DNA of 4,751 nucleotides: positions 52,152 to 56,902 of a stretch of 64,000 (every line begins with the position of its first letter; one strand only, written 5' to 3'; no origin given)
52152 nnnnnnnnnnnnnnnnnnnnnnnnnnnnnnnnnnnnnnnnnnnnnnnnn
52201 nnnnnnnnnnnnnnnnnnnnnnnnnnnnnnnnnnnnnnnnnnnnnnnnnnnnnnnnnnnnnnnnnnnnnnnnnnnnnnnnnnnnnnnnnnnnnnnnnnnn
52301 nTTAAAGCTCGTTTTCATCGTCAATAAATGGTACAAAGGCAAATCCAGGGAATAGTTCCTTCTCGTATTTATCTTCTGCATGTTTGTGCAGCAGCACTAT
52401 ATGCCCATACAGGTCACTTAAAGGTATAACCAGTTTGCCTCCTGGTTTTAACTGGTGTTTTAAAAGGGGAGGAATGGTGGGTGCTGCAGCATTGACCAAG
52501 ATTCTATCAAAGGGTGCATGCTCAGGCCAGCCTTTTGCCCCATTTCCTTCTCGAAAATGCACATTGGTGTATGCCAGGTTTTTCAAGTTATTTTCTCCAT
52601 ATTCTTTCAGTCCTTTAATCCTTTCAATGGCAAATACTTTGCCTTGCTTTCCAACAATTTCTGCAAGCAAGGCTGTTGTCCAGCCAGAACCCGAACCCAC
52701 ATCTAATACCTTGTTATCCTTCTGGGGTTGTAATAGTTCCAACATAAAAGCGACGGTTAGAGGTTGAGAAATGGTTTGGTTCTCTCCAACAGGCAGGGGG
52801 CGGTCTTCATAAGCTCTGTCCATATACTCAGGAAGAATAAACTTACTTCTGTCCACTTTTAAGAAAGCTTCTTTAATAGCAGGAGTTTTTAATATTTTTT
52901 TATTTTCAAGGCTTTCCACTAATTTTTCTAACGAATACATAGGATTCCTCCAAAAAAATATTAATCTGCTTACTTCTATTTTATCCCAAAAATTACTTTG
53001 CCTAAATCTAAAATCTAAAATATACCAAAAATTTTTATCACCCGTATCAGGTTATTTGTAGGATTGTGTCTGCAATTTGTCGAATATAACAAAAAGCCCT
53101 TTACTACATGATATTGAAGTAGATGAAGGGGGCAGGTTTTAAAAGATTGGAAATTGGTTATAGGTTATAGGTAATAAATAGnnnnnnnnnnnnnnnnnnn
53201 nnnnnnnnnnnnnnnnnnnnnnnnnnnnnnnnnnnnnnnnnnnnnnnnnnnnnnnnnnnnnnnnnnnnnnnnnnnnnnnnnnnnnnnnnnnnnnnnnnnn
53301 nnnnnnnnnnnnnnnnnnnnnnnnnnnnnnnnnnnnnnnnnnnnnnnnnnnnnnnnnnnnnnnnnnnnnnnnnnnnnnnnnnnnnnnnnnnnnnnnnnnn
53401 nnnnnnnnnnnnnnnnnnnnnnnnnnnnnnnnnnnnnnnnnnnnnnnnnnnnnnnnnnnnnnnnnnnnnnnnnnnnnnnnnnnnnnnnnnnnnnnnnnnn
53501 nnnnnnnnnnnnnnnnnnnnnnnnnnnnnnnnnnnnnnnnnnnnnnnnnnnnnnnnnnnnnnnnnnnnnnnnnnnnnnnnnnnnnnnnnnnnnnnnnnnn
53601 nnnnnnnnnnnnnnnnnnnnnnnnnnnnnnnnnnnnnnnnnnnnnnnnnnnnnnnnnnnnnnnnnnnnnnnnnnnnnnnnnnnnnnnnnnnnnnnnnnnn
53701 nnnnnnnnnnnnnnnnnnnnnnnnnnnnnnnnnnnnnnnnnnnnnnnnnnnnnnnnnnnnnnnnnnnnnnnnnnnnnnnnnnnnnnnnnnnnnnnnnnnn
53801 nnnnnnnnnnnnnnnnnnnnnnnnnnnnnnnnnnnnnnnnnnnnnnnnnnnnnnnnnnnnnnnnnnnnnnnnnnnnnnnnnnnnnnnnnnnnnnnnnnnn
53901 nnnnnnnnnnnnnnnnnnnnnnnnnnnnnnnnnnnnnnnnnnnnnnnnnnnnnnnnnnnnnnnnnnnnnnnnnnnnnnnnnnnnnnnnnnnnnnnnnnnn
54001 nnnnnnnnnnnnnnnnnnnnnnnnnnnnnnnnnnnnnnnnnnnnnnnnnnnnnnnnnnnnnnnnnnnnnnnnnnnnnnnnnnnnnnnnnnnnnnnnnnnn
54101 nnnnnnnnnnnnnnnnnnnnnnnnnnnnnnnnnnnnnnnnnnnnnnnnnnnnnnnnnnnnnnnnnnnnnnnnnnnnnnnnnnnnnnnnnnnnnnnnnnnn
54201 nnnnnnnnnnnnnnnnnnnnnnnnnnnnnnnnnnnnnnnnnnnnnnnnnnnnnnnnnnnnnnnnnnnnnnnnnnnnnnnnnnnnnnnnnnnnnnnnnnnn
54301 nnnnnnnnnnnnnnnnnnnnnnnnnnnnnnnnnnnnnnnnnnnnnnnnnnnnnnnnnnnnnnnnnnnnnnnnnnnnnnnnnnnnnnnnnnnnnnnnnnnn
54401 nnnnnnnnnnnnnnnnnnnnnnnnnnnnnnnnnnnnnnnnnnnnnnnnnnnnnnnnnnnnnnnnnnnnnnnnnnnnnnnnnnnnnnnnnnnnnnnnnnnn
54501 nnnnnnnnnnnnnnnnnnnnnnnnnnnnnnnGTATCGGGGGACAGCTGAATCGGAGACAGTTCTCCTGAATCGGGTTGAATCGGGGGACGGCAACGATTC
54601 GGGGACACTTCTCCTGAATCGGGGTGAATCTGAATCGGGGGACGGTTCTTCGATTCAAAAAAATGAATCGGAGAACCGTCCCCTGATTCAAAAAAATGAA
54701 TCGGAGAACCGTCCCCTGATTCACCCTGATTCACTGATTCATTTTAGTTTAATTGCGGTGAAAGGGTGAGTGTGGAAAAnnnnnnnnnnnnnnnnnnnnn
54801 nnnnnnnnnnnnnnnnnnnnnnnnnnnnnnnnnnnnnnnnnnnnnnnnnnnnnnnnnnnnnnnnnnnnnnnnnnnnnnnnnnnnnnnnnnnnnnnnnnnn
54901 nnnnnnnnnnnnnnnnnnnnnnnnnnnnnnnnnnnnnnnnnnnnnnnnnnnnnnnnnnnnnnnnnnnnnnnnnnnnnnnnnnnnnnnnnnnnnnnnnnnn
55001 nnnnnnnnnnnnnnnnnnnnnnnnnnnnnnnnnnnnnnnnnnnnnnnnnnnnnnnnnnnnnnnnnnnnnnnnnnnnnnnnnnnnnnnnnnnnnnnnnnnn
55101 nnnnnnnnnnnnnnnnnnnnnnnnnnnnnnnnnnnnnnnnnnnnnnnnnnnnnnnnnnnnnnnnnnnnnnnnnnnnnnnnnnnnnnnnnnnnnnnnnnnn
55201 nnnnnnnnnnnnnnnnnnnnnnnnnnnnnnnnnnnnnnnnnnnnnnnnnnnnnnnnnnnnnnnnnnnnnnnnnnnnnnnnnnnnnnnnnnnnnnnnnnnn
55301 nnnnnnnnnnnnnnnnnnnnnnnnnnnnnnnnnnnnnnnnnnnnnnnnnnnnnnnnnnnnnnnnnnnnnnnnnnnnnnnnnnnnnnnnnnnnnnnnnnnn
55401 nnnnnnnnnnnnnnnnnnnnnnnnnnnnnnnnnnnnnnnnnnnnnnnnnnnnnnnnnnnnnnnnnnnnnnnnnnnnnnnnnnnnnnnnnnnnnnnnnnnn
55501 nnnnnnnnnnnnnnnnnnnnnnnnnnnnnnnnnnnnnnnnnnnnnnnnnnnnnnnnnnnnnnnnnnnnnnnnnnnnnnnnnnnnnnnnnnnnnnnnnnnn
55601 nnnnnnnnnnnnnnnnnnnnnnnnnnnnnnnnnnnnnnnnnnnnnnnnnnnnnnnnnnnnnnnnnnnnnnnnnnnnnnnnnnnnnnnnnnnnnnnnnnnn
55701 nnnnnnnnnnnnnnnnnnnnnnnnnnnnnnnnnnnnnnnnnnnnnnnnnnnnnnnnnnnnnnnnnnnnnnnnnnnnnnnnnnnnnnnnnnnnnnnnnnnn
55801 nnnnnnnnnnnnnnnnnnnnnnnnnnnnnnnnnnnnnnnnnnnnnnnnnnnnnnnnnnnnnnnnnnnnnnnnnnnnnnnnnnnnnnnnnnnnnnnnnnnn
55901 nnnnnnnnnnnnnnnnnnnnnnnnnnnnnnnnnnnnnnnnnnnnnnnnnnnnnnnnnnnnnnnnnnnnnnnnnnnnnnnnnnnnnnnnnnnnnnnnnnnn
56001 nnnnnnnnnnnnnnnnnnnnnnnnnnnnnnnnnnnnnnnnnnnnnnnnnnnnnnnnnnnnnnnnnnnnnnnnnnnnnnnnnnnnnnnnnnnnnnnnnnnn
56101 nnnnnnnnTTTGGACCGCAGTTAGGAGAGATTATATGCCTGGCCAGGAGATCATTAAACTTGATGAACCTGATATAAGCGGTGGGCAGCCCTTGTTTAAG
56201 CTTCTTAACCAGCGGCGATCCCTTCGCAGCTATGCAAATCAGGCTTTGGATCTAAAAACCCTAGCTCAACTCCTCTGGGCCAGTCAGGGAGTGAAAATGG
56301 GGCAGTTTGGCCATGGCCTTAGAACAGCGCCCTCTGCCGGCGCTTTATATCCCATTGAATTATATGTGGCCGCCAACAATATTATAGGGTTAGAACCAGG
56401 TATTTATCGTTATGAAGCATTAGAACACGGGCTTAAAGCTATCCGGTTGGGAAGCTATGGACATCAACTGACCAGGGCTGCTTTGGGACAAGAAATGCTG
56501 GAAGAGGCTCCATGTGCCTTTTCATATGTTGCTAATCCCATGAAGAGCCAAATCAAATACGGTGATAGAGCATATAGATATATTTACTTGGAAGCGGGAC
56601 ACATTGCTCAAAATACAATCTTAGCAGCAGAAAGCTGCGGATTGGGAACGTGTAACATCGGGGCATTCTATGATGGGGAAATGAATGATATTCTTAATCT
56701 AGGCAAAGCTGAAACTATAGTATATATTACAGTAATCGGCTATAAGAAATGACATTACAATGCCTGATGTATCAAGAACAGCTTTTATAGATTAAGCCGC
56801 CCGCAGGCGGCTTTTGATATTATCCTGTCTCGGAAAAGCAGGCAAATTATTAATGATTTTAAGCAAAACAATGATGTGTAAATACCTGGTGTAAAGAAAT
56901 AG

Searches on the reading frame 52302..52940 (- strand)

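Call 84: search_protein_families(library=pfam, proteins=[window:52302-52940:-], max_evalue=0.00001)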
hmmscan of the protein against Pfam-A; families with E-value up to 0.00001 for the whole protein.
window:52302-52940:- (212 aa): 5 families
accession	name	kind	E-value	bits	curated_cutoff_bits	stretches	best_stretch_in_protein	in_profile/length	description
PF01135.25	PCMT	-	4.5e-62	210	20.3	1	5-209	4-209/210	Protein-L-isoaspartate(D-aspartate) O-methyltransferase (PCMT)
PF13847.12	Methyltransf_31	-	1.4e-11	44.7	27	1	73-174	2-111/145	Methyltransferase domain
PF01189.24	Methyltr_RsmB-F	-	5.9e-09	36.3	27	1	69-151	3-87/199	16S rRNA methyltransferase RsmB/F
PF01209.24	Ubie_methyltran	-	8.4e-08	32.3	20.1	1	65-198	38-175/233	ubiE/COQ5 methyltransferase family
PF13649.12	Methyltransf_25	-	8.3e-07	30.1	27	1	78-151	1-73/97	Methyltransferase domain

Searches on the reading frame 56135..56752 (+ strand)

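Call 84: search_protein_families(library=pfam, proteins=[window:56135-56752:+], max_evalue=0.00001)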
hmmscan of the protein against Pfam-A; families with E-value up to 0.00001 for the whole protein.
window:56135-56752:+ (205 aa): 1 family
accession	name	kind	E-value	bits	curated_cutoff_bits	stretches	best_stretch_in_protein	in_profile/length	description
PF00881.29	Nitroreductase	-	1.3e-29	104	23.5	1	25-203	2-167/167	Nitroreductase family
